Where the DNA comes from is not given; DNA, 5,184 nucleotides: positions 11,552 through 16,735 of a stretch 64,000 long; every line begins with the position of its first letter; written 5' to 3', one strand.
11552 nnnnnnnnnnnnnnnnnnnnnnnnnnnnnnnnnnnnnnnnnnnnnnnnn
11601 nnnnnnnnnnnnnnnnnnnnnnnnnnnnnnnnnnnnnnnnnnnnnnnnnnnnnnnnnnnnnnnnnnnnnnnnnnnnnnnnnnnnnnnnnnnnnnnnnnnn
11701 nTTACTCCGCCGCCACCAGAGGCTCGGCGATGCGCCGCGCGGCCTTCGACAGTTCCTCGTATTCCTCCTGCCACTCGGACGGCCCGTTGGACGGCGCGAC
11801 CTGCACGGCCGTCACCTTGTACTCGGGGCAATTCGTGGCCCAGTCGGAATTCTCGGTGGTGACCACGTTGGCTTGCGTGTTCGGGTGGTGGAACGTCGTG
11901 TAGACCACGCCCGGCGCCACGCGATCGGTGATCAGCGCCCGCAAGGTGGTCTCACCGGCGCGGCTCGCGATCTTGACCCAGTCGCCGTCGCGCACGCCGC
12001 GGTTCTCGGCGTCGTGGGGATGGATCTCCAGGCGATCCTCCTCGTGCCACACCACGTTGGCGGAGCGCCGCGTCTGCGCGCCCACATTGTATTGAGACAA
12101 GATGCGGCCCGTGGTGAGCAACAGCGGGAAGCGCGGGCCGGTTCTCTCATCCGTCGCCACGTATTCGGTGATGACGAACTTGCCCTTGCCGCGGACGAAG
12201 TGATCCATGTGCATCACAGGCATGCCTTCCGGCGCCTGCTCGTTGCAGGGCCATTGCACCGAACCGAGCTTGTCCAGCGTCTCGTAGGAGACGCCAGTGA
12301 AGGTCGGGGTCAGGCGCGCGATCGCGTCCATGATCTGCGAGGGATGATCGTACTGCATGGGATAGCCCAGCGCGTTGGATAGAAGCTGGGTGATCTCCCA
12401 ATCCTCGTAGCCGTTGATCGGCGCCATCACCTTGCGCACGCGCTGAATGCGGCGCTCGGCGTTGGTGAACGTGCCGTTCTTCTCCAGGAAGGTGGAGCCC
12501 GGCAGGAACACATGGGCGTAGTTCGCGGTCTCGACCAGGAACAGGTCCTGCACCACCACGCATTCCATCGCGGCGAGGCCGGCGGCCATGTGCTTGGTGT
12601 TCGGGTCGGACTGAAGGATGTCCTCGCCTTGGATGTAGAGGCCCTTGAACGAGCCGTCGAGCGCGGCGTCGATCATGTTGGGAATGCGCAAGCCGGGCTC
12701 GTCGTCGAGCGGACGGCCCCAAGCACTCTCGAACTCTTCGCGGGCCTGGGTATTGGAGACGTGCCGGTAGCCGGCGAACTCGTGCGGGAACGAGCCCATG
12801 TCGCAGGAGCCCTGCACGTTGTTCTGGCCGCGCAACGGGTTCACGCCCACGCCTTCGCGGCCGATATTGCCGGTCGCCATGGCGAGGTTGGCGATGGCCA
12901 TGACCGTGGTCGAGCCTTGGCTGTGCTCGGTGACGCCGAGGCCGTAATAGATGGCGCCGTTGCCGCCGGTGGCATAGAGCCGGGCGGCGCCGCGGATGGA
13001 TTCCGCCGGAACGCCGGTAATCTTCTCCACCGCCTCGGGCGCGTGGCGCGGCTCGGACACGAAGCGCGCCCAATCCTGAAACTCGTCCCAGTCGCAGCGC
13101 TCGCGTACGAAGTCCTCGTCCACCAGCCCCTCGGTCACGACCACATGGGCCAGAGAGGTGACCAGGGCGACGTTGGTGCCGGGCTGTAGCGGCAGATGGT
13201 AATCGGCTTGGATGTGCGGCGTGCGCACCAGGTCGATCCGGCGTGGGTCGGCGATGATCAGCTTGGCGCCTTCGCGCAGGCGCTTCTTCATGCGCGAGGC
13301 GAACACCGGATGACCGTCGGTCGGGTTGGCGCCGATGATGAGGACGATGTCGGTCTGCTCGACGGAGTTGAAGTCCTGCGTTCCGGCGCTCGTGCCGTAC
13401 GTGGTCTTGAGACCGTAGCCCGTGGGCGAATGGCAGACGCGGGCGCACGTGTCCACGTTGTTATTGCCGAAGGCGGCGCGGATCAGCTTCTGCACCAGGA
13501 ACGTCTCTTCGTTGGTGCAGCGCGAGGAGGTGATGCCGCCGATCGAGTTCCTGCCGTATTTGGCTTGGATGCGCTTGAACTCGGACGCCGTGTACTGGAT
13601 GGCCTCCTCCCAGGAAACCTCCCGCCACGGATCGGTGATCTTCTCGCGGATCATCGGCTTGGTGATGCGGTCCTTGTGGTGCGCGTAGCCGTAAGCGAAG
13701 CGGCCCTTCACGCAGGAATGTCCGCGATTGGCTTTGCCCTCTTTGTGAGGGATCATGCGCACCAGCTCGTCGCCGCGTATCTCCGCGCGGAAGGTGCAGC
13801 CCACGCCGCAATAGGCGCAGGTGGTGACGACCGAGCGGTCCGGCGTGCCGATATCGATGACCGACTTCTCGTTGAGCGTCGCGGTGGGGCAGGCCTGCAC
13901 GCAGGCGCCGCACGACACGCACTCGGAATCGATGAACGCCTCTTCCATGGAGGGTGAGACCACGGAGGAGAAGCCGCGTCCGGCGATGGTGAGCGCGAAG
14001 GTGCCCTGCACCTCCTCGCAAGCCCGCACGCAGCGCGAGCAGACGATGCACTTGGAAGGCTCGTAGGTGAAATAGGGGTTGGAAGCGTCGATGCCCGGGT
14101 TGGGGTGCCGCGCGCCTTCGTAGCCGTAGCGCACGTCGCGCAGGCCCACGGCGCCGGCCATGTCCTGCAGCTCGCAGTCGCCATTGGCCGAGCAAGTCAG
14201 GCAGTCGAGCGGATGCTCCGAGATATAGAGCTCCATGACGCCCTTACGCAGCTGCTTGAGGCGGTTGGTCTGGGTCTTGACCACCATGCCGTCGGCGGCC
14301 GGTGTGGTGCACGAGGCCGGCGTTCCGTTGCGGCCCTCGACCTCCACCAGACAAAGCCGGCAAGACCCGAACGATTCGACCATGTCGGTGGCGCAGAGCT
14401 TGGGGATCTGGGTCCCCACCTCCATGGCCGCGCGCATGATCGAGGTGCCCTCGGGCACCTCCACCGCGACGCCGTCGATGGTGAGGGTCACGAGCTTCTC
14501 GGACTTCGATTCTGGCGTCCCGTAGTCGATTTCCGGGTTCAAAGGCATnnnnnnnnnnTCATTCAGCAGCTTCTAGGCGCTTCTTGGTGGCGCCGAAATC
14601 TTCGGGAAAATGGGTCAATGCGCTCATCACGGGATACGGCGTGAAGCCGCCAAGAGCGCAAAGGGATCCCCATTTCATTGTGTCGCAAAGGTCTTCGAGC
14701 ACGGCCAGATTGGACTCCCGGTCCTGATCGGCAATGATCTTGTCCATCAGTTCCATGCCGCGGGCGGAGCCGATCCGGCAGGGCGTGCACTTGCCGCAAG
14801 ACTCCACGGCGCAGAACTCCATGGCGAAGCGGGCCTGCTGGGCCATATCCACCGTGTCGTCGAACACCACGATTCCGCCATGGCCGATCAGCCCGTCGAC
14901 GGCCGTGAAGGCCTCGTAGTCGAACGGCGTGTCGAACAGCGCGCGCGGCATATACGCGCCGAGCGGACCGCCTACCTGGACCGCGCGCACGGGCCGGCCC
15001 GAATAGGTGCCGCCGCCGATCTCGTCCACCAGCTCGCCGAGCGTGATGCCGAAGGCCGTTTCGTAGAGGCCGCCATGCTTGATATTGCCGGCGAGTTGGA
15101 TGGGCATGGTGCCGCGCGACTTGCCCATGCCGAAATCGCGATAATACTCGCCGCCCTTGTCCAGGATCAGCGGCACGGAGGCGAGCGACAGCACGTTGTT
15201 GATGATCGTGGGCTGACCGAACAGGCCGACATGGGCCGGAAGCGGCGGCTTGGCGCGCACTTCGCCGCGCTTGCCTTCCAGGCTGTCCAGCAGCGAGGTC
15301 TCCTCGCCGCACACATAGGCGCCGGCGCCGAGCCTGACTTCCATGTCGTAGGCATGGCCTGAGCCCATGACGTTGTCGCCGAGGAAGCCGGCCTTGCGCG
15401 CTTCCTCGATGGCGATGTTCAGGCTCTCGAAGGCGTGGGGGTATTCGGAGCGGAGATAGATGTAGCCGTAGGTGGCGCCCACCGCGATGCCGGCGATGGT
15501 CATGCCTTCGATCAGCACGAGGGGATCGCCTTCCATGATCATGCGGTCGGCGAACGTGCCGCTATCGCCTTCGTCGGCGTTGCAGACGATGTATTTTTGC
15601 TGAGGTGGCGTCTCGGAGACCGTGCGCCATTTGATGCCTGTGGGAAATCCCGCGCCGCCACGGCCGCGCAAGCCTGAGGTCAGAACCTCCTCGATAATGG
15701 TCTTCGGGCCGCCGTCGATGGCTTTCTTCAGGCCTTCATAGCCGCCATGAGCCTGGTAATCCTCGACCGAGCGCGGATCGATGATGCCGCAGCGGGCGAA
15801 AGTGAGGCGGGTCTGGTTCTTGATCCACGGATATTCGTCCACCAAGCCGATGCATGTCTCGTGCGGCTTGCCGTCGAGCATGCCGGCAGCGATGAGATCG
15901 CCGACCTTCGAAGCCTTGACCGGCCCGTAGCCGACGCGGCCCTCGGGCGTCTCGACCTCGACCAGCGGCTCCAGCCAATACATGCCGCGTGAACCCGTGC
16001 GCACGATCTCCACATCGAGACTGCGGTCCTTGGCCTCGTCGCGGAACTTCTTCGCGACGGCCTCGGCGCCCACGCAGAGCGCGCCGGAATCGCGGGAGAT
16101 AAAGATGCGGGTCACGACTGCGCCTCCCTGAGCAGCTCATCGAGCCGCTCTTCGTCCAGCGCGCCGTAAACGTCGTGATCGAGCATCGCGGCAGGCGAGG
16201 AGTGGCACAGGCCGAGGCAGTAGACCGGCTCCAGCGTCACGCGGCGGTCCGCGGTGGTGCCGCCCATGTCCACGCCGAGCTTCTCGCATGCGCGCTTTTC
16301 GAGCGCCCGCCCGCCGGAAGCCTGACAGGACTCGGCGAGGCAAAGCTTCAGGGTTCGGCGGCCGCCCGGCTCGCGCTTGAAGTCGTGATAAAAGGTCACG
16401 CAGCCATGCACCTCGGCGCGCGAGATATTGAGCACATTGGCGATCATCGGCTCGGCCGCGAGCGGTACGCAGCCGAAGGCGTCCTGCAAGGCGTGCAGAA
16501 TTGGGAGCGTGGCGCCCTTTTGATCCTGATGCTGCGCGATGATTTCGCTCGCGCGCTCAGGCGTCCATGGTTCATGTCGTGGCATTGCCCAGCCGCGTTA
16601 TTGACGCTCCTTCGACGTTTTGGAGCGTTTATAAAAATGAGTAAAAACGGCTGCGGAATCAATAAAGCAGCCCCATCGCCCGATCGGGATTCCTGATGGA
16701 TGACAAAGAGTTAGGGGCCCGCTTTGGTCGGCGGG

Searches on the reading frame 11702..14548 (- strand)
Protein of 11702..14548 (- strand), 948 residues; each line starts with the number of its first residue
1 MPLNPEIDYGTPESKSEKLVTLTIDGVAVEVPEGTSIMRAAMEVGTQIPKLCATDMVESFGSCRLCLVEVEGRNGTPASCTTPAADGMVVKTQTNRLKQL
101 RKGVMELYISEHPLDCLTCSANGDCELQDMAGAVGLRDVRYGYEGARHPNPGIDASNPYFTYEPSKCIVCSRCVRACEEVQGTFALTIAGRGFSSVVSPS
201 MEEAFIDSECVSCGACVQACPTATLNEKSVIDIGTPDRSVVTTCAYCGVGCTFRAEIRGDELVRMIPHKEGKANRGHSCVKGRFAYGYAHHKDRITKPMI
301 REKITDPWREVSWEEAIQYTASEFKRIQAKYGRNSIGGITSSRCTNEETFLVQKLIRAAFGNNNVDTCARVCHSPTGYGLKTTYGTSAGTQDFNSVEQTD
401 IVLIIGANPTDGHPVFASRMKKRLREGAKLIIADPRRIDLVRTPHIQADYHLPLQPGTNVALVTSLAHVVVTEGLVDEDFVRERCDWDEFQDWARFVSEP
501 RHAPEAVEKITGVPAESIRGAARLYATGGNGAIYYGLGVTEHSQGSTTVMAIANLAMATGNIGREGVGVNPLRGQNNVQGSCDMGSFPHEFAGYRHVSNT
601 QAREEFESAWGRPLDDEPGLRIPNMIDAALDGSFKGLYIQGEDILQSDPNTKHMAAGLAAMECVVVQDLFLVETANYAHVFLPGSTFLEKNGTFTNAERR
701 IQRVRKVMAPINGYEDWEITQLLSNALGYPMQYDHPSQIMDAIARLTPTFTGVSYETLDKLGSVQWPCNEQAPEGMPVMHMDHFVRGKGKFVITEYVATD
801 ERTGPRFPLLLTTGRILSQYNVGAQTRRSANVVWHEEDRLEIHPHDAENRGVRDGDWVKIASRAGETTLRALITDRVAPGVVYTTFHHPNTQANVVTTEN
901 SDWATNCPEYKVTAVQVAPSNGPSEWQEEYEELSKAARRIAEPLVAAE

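Call 73: search_protein_families(library=ncbifam, proteins=[window:11702-14548:-], max_evalue=0.00001)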
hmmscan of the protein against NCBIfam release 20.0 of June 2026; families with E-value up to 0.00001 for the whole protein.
window:11702-14548:- (948 aa): 32 families (the best 25 are shown)
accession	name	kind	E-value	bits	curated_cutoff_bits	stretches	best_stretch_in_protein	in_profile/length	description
TIGR01591.1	Fdh-alpha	equivalog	7.5e-291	966.1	666.25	1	242-917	1-672/672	formate dehydrogenase subunit alpha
NF047855.1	AssmNtatRedNasC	equivalog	8.8e-130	434.1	1100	1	238-918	19-707/708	assimilatory nitrate reductase catalytic subunit NasC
TIGR01973.1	NuoG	equivalog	1e-105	354.8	470.05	1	22-722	1-605/606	NADH-quinone oxidoreductase subunit NuoG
NF005895.0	PRK07860.1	equivalog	7.7e-99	331.8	802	1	12-748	10-679/811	NADH-quinone oxidoreductase subunit G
NF041323.1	Nitr_red_NasA_Halo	equivalog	2.8e-78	264.1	1000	1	247-917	3-672/673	assimilatory nitrate reductase NasA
NF010055.0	PRK13532.1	equivalog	2.1e-73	247.9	904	3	241-487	44-293/830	nitrate reductase catalytic subunit NapA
TIGR01701.1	Fdhalpha-like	subfamily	6.2e-71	239.5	582.15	1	292-919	97-743/744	FdhF/YdeP family oxidoreductase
TIGR01706.1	NAPA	equivalog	2.1e-69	234.7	930.55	3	241-487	44-293/830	periplasmic nitrate reductase subunit alpha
NF040763.1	FeFe_hydrog_A6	exception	5.4e-65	219.9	765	1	20-231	1-211/571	NADH-dependent [FeFe] hydrogenase, group A6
TIGR01553.1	formate-DH-alph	equivalog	2.5e-63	214.2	814.2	2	241-483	46-302/1009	formate dehydrogenase-N subunit alpha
NF005745.0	PRK07569.1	equivalog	1.4e-59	201.4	333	1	19-229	3-211/238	bidirectional hydrogenase complex protein HoxU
NF041513.1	formate_DH_Act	exception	1.3e-57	195.3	1400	3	234-482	37-292/1067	formate dehydrogenase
TIGR02166.1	dmsA_ynfE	subfamily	1e-52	179.3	777.7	2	208-699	10-524/794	DMSO/selenate family reductase complex A subunit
NF012032.0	PRK15488.1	equivalog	1e-51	175.9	694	1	204-734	7-534/759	thiosulfate reductase PhsA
NF006305.0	PRK08493.1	equivalog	5.1e-42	143.9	591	1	20-423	2-395/819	NADH-quinone oxidoreductase subunit G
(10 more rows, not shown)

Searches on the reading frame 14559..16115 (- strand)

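Call 73: search_protein_families(library=ncbifam, proteins=[window:14559-16115:-], max_evalue=0.00001)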
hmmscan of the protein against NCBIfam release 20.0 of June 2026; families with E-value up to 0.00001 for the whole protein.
window:14559-16115:- (518 aa): 6 families
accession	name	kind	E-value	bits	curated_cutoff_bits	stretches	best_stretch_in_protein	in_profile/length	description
TIGR01959.1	nuoF_fam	equivalog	4.6e-129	430.4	558.65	1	114-508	11-407/410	NADH-quinone oxidoreductase subunit NuoF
NF010120.0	PRK13596.1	equivalog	9.2e-102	340.8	389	1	115-508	18-414/433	NADH-quinone oxidoreductase subunit NuoF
NF008436.0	PRK11278.1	equivalog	1.1e-99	334.3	749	1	113-512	23-427/448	NADH-quinone oxidoreductase subunit NuoF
NF003454.1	PRK05035.1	equivalog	5.6e-08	31.7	345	1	137-239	123-222/556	electron transport complex subunit RsxC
TIGR01945.1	rnfC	subfamily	2e-07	29.9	245.95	1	127-239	111-221/435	RnfABCDGE type electron transport complex subunit C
TIGR04481.1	PR_assoc_PrdC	equivalog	4.2e-07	29.1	490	1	138-239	74-171/425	proline reductase-associated electron transfer protein PrdC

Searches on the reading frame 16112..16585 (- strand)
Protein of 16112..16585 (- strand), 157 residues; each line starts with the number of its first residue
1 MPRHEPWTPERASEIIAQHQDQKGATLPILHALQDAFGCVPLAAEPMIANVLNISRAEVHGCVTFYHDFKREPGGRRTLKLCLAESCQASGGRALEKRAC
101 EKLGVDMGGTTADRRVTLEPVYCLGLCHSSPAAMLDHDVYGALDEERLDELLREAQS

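Call 73: search_protein_families(library=ncbifam, proteins=[window:16112-16585:-], max_evalue=0.00001)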
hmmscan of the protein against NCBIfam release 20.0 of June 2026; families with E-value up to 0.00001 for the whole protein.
window:16112-16585:- (157 aa): 9 families
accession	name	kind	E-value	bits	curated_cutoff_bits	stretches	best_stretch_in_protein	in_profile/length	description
NF004638.0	PRK05988.1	equivalog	1.7e-66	222.9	198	1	4-156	6-158/159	formate dehydrogenase subunit gamma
NF005722.0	PRK07539.1-2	equivalog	7.9e-36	123.5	141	1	13-155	14-156/157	NADH-quinone oxidoreductase subunit NuoE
TIGR01958.1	nuoE_fam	subfamily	4.6e-31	108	142.4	1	14-154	4-146/148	NADH-quinone oxidoreductase subunit NuoE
NF005721.0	PRK07539.1-1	equivalog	2.4e-27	96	308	1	10-153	32-175/292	NADH-quinone oxidoreductase subunit NuoE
NF005747.0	PRK07571.1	equivalog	5.4e-27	94.5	224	1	15-154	28-167/173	bidirectional hydrogenase complex protein HoxE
NF005725.0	PRK07539.1-5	equivalog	2.6e-24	85.9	220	1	12-156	25-172/174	NADH-quinone oxidoreductase subunit NuoE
NF005724.0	PRK07539.1-4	equivalog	2.8e-17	63.4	280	1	20-153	36-170/240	NADH-quinone oxidoreductase subunit NuoE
NF005723.0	PRK07539.1-3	equivalog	6.5e-17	61.8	226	1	21-155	20-156/158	NADH-quinone oxidoreductase subunit NuoE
NF009040.0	PRK12373.1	equivalog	2.7e-15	57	514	1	22-154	35-168/400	NADH-quinone oxidoreductase subunit E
